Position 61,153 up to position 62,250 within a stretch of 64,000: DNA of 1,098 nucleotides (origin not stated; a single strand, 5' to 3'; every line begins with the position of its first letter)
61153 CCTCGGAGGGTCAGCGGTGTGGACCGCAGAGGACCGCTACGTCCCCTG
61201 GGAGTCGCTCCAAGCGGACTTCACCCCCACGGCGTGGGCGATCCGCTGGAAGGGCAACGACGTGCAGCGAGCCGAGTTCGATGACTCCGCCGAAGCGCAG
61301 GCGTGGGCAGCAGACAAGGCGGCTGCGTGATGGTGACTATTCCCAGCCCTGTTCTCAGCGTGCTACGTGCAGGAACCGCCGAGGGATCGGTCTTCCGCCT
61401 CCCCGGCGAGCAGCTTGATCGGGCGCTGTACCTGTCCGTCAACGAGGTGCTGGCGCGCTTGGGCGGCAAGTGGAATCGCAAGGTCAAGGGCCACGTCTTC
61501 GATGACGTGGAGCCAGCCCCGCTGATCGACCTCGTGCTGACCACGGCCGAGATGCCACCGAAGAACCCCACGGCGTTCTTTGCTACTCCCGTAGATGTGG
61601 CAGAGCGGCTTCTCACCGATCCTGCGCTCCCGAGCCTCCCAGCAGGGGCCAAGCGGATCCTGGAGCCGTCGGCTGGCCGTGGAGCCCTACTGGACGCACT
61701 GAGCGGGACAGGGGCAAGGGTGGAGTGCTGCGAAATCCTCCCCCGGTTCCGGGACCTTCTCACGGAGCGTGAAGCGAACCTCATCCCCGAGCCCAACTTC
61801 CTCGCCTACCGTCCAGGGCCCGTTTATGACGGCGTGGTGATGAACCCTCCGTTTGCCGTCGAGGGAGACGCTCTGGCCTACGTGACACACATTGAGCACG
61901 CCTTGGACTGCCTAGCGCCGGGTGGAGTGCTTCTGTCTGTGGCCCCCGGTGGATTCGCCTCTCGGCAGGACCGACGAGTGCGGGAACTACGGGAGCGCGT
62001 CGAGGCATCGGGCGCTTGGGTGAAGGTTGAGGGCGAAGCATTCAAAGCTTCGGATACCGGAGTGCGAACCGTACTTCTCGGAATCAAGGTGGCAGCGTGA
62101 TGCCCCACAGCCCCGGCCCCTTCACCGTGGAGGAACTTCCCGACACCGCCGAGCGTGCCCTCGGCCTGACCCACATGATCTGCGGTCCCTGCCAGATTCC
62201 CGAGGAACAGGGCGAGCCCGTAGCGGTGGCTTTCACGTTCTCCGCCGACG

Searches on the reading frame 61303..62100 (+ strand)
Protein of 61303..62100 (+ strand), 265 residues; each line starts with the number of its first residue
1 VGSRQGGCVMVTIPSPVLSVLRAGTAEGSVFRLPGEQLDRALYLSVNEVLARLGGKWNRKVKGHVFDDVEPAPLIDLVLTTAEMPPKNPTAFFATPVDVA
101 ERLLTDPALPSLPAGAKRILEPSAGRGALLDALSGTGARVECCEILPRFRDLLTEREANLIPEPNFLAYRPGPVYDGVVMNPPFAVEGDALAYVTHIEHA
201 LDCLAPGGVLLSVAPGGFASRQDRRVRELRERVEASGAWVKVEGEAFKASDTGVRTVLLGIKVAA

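Call 84: search_protein_families(library=pfam, proteins=[window:61303-62100:+], max_evalue=0.01)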
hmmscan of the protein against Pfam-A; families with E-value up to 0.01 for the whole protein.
window:61303-62100:+ (265 aa): 1 family
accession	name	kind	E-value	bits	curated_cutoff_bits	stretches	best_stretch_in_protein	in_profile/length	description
PF05175.20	MTS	-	0.00083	19.5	23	1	173-214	97-140/170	Methyltransferase small domain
